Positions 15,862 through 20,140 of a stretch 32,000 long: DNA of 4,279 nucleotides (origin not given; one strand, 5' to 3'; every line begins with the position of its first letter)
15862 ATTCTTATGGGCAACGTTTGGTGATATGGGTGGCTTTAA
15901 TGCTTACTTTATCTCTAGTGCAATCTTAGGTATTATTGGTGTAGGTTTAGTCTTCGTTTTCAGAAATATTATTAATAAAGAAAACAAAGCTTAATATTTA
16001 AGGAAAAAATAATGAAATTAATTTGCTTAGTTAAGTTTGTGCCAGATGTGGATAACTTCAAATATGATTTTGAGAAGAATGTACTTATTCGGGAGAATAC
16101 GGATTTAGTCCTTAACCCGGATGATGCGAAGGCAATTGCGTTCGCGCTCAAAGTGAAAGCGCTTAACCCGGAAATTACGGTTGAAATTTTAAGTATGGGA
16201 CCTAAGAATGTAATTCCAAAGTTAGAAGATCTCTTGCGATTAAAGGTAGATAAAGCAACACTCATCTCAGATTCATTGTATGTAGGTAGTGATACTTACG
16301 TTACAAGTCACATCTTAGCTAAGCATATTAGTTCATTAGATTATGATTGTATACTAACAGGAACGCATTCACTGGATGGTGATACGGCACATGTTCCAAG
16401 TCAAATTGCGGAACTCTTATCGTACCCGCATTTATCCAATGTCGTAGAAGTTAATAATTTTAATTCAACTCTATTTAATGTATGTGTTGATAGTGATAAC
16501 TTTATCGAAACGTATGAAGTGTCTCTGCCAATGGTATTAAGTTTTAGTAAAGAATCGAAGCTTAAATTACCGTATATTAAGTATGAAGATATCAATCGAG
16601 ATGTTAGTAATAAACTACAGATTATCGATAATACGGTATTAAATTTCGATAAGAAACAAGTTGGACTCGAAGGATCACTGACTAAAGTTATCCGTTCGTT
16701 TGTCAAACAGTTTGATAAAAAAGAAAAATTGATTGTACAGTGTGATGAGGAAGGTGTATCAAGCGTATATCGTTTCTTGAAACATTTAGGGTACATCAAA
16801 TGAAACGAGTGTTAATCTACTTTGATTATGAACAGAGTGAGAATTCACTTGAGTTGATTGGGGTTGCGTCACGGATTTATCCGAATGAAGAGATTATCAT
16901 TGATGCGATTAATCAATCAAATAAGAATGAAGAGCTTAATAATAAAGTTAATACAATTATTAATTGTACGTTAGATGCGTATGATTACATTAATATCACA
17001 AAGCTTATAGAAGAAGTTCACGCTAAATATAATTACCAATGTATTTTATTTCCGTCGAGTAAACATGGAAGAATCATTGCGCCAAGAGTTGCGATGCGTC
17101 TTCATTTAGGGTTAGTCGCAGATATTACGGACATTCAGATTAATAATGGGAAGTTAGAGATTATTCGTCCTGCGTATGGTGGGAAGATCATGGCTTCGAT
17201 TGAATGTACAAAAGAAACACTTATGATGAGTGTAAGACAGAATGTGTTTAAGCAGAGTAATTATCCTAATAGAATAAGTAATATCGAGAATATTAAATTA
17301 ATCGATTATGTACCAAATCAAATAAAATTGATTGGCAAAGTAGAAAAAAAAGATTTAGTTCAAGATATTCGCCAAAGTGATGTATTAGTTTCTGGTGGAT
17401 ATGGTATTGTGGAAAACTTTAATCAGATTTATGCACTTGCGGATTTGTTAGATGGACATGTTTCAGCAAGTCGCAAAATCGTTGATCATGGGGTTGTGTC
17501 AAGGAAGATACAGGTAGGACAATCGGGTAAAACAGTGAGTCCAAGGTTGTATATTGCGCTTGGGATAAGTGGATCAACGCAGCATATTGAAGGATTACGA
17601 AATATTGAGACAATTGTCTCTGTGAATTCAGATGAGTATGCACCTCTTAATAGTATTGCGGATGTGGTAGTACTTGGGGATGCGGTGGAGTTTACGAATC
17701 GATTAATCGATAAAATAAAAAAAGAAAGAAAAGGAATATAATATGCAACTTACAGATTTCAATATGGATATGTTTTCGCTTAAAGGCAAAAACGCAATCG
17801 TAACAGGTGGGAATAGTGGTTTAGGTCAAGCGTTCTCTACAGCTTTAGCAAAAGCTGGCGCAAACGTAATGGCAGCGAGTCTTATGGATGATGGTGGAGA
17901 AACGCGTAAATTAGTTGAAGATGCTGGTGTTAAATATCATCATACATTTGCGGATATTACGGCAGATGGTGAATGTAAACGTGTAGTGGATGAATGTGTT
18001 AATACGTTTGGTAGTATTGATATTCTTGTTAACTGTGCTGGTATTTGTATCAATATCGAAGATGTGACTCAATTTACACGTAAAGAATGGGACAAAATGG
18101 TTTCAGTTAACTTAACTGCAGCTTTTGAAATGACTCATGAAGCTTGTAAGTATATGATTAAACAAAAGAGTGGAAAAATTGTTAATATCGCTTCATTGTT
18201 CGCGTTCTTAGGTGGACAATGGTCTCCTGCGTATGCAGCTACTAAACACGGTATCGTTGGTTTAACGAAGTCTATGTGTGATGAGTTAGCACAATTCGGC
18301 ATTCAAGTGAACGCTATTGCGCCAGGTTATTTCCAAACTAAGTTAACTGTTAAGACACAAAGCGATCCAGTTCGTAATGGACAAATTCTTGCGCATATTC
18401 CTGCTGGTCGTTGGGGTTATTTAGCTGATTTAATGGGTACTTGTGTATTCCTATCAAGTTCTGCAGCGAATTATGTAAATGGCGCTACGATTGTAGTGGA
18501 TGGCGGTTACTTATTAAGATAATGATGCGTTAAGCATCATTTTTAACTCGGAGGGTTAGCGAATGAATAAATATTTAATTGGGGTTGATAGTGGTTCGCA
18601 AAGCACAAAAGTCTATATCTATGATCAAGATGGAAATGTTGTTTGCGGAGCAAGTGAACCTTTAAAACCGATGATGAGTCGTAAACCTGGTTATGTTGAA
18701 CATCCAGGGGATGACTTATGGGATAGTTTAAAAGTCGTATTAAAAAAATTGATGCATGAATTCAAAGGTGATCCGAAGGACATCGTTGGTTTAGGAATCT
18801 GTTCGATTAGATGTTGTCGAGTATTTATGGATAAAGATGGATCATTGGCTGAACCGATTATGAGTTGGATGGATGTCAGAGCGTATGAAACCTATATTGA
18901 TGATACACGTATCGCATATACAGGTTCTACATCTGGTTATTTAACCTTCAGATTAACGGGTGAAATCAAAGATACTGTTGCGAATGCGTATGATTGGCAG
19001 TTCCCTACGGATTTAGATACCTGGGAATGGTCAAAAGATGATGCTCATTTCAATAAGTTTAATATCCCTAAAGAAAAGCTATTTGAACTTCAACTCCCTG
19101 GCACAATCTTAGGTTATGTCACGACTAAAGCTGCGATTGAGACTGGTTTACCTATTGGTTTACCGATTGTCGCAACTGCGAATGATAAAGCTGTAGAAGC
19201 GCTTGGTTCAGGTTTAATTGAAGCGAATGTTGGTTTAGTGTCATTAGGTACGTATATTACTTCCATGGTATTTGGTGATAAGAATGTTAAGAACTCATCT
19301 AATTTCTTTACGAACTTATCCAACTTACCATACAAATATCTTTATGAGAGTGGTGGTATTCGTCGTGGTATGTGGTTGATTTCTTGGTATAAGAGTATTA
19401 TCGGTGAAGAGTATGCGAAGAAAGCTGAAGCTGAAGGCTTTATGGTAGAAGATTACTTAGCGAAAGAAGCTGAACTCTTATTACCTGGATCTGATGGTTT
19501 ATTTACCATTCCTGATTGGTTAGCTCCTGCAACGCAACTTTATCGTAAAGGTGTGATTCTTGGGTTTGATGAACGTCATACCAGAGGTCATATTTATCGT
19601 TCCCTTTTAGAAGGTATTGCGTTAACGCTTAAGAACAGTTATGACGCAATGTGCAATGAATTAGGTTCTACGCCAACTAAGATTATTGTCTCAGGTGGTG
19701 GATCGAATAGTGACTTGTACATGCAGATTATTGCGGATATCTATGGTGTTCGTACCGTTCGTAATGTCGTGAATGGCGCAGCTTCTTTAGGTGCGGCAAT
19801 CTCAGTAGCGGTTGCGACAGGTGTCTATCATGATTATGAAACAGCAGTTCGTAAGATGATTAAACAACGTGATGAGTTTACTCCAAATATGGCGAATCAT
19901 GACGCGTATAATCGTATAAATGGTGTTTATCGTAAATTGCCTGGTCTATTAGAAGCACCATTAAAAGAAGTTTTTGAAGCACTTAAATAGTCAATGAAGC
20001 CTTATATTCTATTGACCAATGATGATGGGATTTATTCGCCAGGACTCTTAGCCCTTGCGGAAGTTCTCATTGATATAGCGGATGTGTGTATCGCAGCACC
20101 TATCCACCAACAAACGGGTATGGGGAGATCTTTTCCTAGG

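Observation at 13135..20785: Etf-coupled FAD-oxidase / SDR / FGGY-kinase / SurE operon: candidate uncharacterised anaerobic catabolic system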

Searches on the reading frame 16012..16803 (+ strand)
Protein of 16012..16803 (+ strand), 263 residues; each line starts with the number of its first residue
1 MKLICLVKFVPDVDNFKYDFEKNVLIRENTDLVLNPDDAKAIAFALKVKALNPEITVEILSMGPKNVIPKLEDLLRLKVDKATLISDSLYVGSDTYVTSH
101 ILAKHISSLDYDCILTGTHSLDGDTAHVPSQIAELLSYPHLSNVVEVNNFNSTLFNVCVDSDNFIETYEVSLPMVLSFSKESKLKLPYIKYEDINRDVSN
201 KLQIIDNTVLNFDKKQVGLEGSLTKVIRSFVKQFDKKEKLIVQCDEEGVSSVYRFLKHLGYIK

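Call 3: search_protein_families(library=pfam, proteins=[window:16012-16803:+])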
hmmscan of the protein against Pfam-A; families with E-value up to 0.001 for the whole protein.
window:16012-16803:+ (263 aa): 1 family
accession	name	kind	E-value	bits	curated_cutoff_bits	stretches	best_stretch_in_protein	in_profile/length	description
PF01012.27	ETF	-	1.2e-19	71.2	26.7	1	24-181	3-158/181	Electron transfer flavoprotein domain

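Call 4: search_protein_families(library=ncbifam, proteins=[window:16012-16803:+])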
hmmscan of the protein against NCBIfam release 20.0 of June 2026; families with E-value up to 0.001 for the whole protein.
window:16012-16803:+ (263 aa): 4 families
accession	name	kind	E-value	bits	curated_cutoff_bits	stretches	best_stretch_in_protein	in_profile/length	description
NF040731.1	flavo_sub_EftB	exception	8.9e-46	156.3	445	1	3-258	2-256/260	electron transfer flavoprotein subunit beta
NF042971.1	AcrlCoAredClosAcrB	equivalog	1.4e-31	109.5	475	1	1-254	1-258/266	acryloyl-CoA reductase electron transfer subunit gamma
NF002888.0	PRK03359.1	subfamily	6.4e-12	45.4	219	1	1-182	1-184/256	putative electron transfer flavoprotein FixA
NF008998.0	PRK12342.1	equivalog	9.1e-09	35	338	1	1-190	1-186/254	electron transfer flavoprotein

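Call 12: search_solved_structures(query=window:16012-16803:+, max_evalue=1e-10)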
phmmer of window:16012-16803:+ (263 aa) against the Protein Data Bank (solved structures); distinct sequences matched with E-value up to 1e-10: 5.
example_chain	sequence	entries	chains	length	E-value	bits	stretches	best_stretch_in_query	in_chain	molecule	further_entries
6fah_B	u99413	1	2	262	3.3e-29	105.5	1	2-232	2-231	Caffeyl-CoA reductase-Etf complex subunit CarD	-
5ol2_B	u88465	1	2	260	1.2e-27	100.5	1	2-234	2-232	Electron transfer flavoprotein small subunit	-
7qh2_B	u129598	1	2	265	7.8e-26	94.5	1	2-235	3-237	Lactate dehydrogenase (NAD(+),ferredoxin) subunit LctB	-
4kpu_B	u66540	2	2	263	3.7e-24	89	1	2-237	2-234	Electron transfer flavoprotein alpha/beta-subunit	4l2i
7koe_A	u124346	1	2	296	4.5e-22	82.2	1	4-242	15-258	Electron transfer flavoprotein, beta subunit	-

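Call 71: search_solved_structures(query=window:16012-16803:+, max_evalue=0.01)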
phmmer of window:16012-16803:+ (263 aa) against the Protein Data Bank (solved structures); distinct sequences matched with E-value up to 0.01: 8.
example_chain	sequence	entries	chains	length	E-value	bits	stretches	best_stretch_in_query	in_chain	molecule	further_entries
6fah_B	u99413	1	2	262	3.3e-29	105.5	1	2-232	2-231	Caffeyl-CoA reductase-Etf complex subunit CarD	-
5ol2_B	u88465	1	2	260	1.2e-27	100.5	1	2-234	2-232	Electron transfer flavoprotein small subunit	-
7qh2_B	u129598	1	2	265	7.8e-26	94.5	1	2-235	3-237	Lactate dehydrogenase (NAD(+),ferredoxin) subunit LctB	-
4kpu_B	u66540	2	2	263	3.7e-24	89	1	2-237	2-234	Electron transfer flavoprotein alpha/beta-subunit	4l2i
7koe_A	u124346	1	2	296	4.5e-22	82.2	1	4-242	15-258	Electron transfer flavoprotein, beta subunit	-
1o94_C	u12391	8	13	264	7.4e-09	38.9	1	34-235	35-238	ELECTRON TRANSFER FLAVOPROTEIN BETA-SUBUNIT | ELECTRON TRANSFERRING FLAVOPROTEIN BETA-SUBUNIT | Electron transfer flavoprotein subunit beta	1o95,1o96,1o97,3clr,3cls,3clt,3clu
1efp_B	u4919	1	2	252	0.00015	24.8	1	28-178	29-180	PROTEIN (ELECTRON TRANSFER FLAVOPROTEIN)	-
5ow0_B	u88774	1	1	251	0.0028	20.6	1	1-149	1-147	Electron transfer flavoprotein, beta subunit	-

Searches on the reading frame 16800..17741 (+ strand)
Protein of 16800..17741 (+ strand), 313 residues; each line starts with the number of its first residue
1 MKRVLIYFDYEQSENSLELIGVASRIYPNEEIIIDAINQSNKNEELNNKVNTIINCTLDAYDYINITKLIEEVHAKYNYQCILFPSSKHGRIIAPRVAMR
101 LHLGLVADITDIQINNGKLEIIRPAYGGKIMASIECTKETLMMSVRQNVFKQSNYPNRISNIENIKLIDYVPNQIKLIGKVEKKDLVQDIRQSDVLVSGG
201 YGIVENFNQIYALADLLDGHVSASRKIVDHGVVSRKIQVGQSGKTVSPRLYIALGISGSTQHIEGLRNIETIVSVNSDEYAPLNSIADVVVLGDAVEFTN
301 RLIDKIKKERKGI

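Call 3: search_protein_families(library=pfam, proteins=[window:16800-17741:+])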
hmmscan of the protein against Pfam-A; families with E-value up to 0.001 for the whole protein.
window:16800-17741:+ (313 aa): 2 families
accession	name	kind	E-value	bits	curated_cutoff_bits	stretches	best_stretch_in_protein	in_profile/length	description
PF00766.25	ETF_alpha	-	2.3e-27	95.2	27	1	189-266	1-80/81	Electron transfer flavoprotein FAD-binding domain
PF01012.27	ETF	-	1.3e-22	80.9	26.7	1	53-154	64-164/181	Electron transfer flavoprotein domain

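Call 4: search_protein_families(library=ncbifam, proteins=[window:16800-17741:+])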
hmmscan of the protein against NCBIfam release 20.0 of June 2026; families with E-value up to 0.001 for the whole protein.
window:16800-17741:+ (313 aa): 5 families
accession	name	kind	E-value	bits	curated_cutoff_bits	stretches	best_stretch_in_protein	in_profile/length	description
NF042970.1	AcrlCoAredClosAcrA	equivalog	1.4e-46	159.3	600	2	114-308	155-359/360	acryloyl-CoA reductase electron transfer subunit beta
NF038209.1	mft_etfA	equivalog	1.4e-32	113.3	240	1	78-305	70-301/303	mycofactocin-associated electron transfer flavoprotein alpha subunit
NF051845.1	EtFlavAlphaProt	equivalog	2.8e-27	95.7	600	1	50-311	146-404/406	electron transfer flavoprotein subunit alpha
NF008884.0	PRK11916.1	equivalog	6.5e-20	71.7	528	1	13-307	14-311/312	electron transfer flavoprotein subunit alpha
NF002889.0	PRK03363.1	equivalog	8e-19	68.1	549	1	69-302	71-307/313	electron transfer flavoprotein subunit alpha/FixB family protein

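Call 11: search_solved_structures(query=window:16800-17741:+, max_evalue=1e-10)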
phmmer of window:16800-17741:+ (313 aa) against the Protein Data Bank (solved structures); distinct sequences matched with E-value up to 1e-10: 14.
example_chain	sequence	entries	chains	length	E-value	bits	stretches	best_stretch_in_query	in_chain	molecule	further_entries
5ol2_A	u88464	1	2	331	1.5e-40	142.6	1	16-307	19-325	Electron transfer flavoprotein large subunit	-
4kpu_A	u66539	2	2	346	1.4e-38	136.1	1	67-308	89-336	Electron transfer flavoprotein alpha subunit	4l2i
6fah_A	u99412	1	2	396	2.9e-37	131.8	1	58-308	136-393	Caffeyl-CoA reductase-Etf complex subunit CarE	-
7koe_B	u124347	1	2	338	3e-37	131.7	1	55-307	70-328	Electron transfer flavoprotein, alpha subunit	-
1efv_A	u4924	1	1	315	6.8e-35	124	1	66-308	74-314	ELECTRON TRANSFER FLAVOPROTEIN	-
1t9g_R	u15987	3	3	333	8.1e-35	123.8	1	66-308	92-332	Electron transfer flavoprotein alpha-subunit, mitochondrial | Electron transfer flavoprotein alpha-subunit, mitochondrial precursor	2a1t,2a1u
7qh2_A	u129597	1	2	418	1.6e-31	112.9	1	69-306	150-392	Lactate dehydrogenase (NAD(+),ferredoxin) subunit LctC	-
5ow0_A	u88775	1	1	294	3.8e-26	95.3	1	68-307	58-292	Electron transfer flavoprotein, alpha subunit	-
1efp_A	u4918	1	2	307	1.4e-24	90.1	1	78-302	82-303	PROTEIN (ELECTRON TRANSFER FLAVOPROTEIN)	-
1o94_D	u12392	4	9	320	9.2e-23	84.2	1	16-299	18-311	ELECTRON TRANSFER FLAVOPROTEIN ALPHA-SUBUNIT | ELECTRON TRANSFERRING FLAVOPROTEIN ALPHA-SUBUNIT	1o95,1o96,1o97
3clu_D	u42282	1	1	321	1.8e-22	83.2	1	16-299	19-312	Electron transfer flavoprotein subunit alpha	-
3clt_D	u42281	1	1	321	3.4e-22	82.3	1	16-299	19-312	Electron transfer flavoprotein subunit alpha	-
3clr_D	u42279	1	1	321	4.7e-22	81.9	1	16-299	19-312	Electron transfer flavoprotein subunit alpha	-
3cls_D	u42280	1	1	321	8.7e-22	81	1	16-299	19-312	Electron transfer flavoprotein subunit alpha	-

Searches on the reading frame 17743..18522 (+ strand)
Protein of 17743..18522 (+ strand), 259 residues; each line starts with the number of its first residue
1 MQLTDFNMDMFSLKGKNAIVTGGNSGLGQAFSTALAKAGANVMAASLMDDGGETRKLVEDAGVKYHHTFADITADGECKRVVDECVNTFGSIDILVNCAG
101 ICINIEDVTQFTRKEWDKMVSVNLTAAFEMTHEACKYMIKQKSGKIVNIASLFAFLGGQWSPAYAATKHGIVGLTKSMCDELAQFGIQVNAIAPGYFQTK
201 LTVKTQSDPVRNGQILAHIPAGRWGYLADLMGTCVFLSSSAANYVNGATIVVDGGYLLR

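Call 3: search_protein_families(library=pfam, proteins=[window:17743-18522:+])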
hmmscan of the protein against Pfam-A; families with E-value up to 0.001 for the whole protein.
window:17743-18522:+ (259 aa): 3 families
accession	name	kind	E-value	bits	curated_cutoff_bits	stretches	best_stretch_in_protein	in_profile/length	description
PF13561.12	adh_short_C2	-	4.1e-55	187.4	27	1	24-256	5-235/236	Enoyl-(Acyl carrier protein) reductase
PF00106.31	adh_short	-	6.1e-55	186.2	26.6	1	16-207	1-192/195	short chain dehydrogenase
PF08659.16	KR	-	1.2e-10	42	22.6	1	19-174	4-159/180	KR domain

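Call 4: search_protein_families(library=ncbifam, proteins=[window:17743-18522:+])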
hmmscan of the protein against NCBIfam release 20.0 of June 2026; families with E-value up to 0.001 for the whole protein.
window:17743-18522:+ (259 aa): 225 families (the best 25 are shown)
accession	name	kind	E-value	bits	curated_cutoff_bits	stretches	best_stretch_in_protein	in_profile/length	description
NF005390.0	PRK06935.1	equivalog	2.3e-94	315.5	369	1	2-259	2-258/258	2-dehydro-3-deoxy-D-gluconate 5-dehydrogenase KduD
TIGR01832.1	kduD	equivalog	7.6e-84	281.1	338.85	1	11-258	1-247/248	2-dehydro-3-deoxy-D-gluconate 5-dehydrogenase KduD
NF006528.0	PRK08993.1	subfamily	1.2e-71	241.2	430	1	8-259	3-253/253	2-dehydro-3-deoxy-D-gluconate 5-dehydrogenase KduD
TIGR01830.1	3oxo_ACP_reduc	equivalog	5e-62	209.7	297.75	1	18-255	1-237/239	3-oxoacyl-[acyl-carrier-protein] reductase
NF006070.0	PRK08213.1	subfamily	5.7e-60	203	279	1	9-256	6-256/259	gluconate 5-dehydrogenase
NF005559.1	PRK07231.1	subfamily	9.6e-60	202.2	215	1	13-257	2-248/249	glucose 1-dehydrogenase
NF005488.0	PRK07097.1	equivalog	6.7e-59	199.1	369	1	8-257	3-258/266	gluconate 5-dehydrogenase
NF004198.0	PRK05653.1-3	equivalog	8e-59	199.1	296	1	12-256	4-246/248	3-oxoacyl-ACP reductase FabG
NF005711.0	PRK07523.1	subfamily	1e-58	198.9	413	1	8-255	3-250/255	SDR family oxidoreductase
NF005983.0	PRK08085.1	equivalog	8.8e-58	195.9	408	1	9-257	3-251/254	gluconate 5-dehydrogenase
TIGR01963.1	PHB_DH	subfamily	3.6e-57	193.5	307.05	1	16-257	2-253/255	3-hydroxybutyrate dehydrogenase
NF009466.0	PRK12826.1-2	subfamily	5.2e-57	193.1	222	1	16-256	4-244/248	3-oxoacyl-ACP reductase FabG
NF009093.0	PRK12429.1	subfamily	8.3e-57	192.4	258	1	13-258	3-258/259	3-hydroxybutyrate dehydrogenase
NF005309.0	PRK06841.1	subfamily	1.4e-55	188.5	286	1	9-257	9-253/255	GolD/DthD family dehydrogenase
NF004778.0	PRK06124.1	equivalog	1.4e-54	185.2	303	1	8-258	4-254/256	SDR family oxidoreductase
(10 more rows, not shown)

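Call 35: search_solved_structures(query=window:17743-18522:+, max_evalue=1e-45)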
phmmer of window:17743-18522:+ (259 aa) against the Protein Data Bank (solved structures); distinct sequences matched with E-value up to 1e-45: 7.
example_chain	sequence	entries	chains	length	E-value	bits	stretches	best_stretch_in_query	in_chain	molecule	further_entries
4z9y_A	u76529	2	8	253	6.3e-61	209.2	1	8-259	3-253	2-deoxy-D-gluconate 3-dehydrogenase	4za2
4hp8_A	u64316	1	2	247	4.6e-58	199.9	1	10-259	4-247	2-deoxy-D-gluconate 3-dehydrogenase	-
3uf0_A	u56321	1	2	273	1.1e-49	172.4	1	10-257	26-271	Short-chain dehydrogenase/reductase SDR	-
2et6_A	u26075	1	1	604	1.7e-49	171.8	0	11-208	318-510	(3R)-hydroxyacyl-CoA dehydrogenase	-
4jro_A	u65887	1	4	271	1.5e-47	165.4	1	6-257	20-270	FabG protein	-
5u9p_A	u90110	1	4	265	4.2e-47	164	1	8-256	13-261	Gluconate 5-dehydrogenase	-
3cxr_A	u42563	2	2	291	1.3e-46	162.4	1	5-257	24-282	Dehydrogenase with different specificities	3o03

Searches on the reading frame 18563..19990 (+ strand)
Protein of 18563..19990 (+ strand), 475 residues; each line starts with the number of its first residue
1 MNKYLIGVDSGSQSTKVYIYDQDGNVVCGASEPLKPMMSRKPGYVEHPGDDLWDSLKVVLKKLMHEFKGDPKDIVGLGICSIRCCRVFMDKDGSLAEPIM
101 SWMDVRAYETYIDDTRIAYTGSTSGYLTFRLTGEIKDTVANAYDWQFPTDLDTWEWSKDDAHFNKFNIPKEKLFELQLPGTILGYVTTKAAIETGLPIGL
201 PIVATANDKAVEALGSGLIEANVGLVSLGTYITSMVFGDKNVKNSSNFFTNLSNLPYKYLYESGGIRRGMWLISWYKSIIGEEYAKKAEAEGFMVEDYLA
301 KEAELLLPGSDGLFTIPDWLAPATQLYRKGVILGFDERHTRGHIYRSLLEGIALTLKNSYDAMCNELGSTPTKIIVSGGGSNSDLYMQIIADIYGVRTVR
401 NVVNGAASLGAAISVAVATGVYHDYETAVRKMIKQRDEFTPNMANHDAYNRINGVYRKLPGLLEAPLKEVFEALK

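Call 3: search_protein_families(library=pfam, proteins=[window:18563-19990:+])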
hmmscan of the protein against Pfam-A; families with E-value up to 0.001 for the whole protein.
window:18563-19990:+ (475 aa): 3 families
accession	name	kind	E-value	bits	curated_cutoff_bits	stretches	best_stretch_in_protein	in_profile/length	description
PF00370.27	FGGY_N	-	2e-25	90.3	28.8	2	4-110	1-106/245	FGGY family of carbohydrate kinases, N-terminal domain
PF02782.22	FGGY_C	-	5.8e-22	78.9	27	1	225-418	2-197/198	FGGY family of carbohydrate kinases, C-terminal domain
PF01869.26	BcrAD_BadFG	-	3.1e-05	24.1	31.5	0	6-75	1-63/271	BadF/BadG/BcrA/BcrD ATPase family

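Call 4: search_protein_families(library=ncbifam, proteins=[window:18563-19990:+])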
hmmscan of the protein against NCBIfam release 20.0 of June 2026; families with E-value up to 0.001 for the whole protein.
window:18563-19990:+ (475 aa): 12 families
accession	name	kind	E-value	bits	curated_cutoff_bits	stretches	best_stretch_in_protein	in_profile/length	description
TIGR01312.1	XylB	equivalog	1.1e-51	175.9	380.25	2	126-459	157-479/481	xylulokinase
NF008187.0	PRK10939.1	equivalog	5.3e-40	137.5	528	2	98-457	140-497/521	autoinducer-2 kinase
TIGR01311.1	glycerol_kin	equivalog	6.3e-35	120.4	590.35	2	119-451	158-482/496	glycerol kinase GlpK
NF000756.0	PRK00047.1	subfamily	6.4e-35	120.4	498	2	120-453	163-485/502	glycerol kinase GlpK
TIGR01314.1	gntK_FGGY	equivalog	3.2e-32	111.7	648.55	2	151-467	182-497/505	gluconokinase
NF003154.0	PRK04123.1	equivalog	1.2e-28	100.2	428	2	178-468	247-542/554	ribulokinase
TIGR01234.1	L-ribulokinase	equivalog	2.2e-25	89.4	583.25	2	180-459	242-526/536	ribulokinase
TIGR02628.1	fuculo_kin_coli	equivalog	8.7e-24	84.3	470.9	1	124-442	158-465/465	L-fuculokinase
NF011601.0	PRK15027.1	equivalog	1.7e-23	82.8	912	1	125-459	154-475/484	xylulokinase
TIGR01315.1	5C_CHO_kinase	subfamily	2.3e-23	82.7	408.7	2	126-457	165-531/541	FGGY family pentulose kinase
TIGR02627.1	rhamnulo_kin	equivalog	1e-11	44.1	527.95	1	125-435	156-450/454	rhamnulokinase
NF007925.0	PRK10640.1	equivalog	1.7e-08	33.3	639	1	124-442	161-463/489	rhamnulokinase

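Call 34: search_solved_structures(query=window:18563-19990:+, max_evalue=1e-20)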
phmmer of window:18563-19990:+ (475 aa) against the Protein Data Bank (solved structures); distinct sequences matched with E-value up to 1e-20: 6.
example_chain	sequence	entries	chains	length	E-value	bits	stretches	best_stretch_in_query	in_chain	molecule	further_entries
3ifr_A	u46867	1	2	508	5.6e-30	107.9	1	180-455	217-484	Carbohydrate kinase, FGGY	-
2zf5_O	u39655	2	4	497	1.8e-27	99.6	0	121-443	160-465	Glycerol kinase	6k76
6k78_B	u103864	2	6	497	6.6e-27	97.8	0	121-443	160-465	Glycerol kinase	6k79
6k78_A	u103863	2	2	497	6.7e-27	97.8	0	121-443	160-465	Glycerol kinase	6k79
5ya0_A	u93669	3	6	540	1.4e-24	90.1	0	122-451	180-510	Autoinducer-2 kinase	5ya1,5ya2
6ude_A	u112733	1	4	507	5e-22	81.7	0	139-443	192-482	Glycerol kinase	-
